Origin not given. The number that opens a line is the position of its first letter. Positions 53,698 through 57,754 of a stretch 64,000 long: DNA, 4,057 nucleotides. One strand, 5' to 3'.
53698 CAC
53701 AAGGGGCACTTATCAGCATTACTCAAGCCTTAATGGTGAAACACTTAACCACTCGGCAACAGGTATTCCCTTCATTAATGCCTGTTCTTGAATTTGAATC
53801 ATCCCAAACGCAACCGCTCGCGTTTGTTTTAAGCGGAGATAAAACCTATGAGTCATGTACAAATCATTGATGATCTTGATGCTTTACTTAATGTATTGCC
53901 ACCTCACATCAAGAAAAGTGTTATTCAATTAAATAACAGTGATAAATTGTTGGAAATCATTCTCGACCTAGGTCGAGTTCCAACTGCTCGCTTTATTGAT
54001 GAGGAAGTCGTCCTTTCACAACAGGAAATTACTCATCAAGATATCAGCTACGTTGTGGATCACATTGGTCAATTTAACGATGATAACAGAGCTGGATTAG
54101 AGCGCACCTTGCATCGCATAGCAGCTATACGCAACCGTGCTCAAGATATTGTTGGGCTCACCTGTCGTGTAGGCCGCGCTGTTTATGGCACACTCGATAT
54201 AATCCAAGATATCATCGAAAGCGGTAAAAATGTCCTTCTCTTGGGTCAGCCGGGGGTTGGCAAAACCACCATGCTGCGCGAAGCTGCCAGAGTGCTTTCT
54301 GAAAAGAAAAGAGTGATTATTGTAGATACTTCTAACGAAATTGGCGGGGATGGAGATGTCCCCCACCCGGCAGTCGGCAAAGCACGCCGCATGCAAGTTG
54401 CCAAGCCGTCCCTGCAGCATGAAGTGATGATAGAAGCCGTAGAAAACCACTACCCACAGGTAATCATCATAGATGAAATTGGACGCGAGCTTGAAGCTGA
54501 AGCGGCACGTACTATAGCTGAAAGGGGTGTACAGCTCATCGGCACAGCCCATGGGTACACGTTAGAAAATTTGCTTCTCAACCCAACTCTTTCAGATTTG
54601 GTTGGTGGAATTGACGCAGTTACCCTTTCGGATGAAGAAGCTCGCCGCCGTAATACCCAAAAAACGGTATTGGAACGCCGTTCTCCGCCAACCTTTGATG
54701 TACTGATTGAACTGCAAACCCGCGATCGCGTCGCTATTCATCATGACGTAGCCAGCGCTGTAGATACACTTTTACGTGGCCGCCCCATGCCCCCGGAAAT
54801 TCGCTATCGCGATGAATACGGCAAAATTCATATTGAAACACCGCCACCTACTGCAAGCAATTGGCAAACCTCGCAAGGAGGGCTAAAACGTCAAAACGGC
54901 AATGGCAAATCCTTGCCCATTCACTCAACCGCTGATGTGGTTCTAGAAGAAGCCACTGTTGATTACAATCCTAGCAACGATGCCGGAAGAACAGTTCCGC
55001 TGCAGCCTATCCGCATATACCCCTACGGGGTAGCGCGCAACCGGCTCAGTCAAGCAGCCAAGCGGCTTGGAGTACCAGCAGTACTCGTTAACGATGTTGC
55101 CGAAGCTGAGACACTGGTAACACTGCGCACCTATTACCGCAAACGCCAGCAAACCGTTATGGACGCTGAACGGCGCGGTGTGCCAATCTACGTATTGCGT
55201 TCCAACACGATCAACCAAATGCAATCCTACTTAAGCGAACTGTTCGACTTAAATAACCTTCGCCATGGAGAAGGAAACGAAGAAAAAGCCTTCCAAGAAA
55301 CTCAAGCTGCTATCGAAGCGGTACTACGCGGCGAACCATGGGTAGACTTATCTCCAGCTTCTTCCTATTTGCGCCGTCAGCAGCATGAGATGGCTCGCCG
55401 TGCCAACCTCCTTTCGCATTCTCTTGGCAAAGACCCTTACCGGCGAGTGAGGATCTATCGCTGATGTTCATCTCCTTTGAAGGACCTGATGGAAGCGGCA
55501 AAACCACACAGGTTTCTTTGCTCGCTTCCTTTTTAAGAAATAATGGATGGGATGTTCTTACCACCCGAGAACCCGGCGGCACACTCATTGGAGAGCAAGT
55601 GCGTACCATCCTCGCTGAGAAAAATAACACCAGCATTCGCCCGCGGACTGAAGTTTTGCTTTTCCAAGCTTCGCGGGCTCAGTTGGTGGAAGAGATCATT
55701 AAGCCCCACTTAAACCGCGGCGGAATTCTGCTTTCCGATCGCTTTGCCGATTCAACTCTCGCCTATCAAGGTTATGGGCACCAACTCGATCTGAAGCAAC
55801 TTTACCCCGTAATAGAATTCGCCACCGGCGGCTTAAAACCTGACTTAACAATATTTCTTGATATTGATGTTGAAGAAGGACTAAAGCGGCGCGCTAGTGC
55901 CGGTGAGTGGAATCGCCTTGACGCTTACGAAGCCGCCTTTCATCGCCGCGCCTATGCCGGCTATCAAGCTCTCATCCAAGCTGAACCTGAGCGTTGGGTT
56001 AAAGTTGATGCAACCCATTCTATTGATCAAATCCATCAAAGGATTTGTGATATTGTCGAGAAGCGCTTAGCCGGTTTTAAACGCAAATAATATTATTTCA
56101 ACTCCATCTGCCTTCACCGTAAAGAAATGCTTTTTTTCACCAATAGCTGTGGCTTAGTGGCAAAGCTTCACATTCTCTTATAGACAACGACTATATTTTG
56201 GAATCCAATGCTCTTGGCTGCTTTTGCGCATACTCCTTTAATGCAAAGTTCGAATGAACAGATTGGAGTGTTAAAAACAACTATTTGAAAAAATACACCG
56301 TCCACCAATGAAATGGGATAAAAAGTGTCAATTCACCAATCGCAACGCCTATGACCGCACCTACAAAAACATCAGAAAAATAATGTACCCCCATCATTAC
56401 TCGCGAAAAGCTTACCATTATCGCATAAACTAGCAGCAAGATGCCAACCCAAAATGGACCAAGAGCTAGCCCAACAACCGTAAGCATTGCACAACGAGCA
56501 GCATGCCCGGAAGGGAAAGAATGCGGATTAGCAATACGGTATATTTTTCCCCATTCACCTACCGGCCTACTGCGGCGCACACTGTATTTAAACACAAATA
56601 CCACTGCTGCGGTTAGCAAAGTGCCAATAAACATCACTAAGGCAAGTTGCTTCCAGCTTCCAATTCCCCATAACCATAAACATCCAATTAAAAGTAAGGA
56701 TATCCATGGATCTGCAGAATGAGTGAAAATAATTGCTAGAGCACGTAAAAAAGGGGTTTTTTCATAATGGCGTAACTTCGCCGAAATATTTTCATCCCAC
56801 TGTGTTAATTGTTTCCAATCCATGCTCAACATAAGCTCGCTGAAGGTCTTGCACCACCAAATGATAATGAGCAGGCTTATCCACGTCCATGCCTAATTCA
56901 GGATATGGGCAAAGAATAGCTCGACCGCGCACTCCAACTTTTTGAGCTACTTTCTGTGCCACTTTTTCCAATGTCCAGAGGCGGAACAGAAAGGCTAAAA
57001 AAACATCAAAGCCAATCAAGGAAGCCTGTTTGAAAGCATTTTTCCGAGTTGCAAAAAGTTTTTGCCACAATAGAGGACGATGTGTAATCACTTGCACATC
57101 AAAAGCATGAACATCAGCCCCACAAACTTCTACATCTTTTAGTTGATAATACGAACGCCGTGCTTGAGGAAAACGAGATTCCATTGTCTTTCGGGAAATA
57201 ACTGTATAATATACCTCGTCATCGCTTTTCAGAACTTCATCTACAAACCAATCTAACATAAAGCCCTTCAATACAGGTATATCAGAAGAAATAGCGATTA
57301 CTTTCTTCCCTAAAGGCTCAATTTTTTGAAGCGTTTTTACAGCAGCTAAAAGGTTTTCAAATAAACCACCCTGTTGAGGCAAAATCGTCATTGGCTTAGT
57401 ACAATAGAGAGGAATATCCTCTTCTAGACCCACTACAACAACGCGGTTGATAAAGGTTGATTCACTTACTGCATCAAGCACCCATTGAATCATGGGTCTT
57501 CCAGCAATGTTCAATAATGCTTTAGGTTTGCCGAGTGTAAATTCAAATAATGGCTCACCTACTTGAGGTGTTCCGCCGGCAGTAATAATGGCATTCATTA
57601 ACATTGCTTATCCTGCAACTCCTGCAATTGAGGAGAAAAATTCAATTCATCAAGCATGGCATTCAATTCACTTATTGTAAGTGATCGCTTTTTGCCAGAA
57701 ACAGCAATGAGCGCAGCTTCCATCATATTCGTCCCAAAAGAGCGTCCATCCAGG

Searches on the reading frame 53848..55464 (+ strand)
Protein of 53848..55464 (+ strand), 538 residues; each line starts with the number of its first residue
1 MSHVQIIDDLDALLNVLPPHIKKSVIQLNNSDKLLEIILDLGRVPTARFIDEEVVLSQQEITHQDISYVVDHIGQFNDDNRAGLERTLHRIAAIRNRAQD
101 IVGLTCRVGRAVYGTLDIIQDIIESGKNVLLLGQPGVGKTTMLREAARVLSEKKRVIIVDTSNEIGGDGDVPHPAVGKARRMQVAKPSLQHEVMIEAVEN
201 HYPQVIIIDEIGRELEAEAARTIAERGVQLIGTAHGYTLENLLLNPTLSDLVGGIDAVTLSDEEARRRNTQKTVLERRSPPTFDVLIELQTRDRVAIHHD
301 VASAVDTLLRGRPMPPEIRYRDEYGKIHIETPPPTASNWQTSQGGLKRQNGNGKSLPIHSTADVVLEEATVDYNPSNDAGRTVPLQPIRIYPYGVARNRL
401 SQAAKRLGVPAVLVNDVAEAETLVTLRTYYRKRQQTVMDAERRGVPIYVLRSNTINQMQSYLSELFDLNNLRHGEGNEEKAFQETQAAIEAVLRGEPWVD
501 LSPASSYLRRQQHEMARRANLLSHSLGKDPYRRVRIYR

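Call 63: search_protein_families(library=pfam, proteins=[window:53848-55464:+], max_evalue=0.00001)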
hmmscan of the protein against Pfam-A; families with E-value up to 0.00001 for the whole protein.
window:53848-55464:+ (538 aa): 6 families
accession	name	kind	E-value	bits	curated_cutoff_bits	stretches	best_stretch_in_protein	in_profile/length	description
PF25516.1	PTPase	-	3.8e-26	91.2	27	1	388-466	1-79/79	Phosphotyrosine protein phosphatase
PF19568.5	Spore_III_AA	-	1.6e-11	44.3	27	1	99-252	114-275/306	Sporulation stage III, protein AA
PF01424.28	R3H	-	3.2e-09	37.1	26.8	1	490-538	12-60/60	R3H domain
PF03266.21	NTPase_1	-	8.5e-07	29.4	23.9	0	129-154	2-27/168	NTPase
PF00004.35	AAA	-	1.3e-06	29.3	21.2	1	129-218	1-73/131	ATPase family associated with various cellular activities (AAA)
PF13401.12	AAA_22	-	7.6e-06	26.7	27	0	126-223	5-104/130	AAA domain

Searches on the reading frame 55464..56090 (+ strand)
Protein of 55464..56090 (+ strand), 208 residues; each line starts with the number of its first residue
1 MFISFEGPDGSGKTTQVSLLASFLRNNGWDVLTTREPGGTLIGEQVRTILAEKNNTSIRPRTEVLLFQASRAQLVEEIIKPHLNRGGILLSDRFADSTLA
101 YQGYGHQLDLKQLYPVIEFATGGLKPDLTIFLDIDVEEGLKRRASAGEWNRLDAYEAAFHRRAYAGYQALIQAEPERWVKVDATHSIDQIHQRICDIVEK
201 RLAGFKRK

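Call 63: search_protein_families(library=pfam, proteins=[window:55464-56090:+], max_evalue=0.00001)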
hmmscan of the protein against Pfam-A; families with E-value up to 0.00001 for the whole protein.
window:55464-56090:+ (208 aa): 1 family
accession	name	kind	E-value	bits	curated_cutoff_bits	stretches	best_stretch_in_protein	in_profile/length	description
PF02223.23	Thymidylate_kin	-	1.5e-49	168.6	27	1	5-194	1-185/185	Thymidylate kinase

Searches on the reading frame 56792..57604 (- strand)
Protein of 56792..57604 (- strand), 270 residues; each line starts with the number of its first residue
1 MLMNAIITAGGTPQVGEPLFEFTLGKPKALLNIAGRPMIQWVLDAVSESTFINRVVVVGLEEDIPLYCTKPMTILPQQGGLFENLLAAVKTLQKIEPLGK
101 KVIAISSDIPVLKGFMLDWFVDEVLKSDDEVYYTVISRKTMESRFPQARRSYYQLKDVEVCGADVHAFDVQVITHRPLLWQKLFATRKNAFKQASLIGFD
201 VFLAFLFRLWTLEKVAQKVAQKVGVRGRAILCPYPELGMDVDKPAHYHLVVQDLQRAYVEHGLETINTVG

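Call 63: search_protein_families(library=pfam, proteins=[window:56792-57604:-], max_evalue=0.00001)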
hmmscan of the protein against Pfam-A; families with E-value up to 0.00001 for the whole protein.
window:56792-57604:- (270 aa): 1 family
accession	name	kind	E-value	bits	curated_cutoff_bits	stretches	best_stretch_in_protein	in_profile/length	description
PF12804.13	NTP_transf_3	-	6e-10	40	27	1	24-140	12-127/160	MobA-like NTP transferase domain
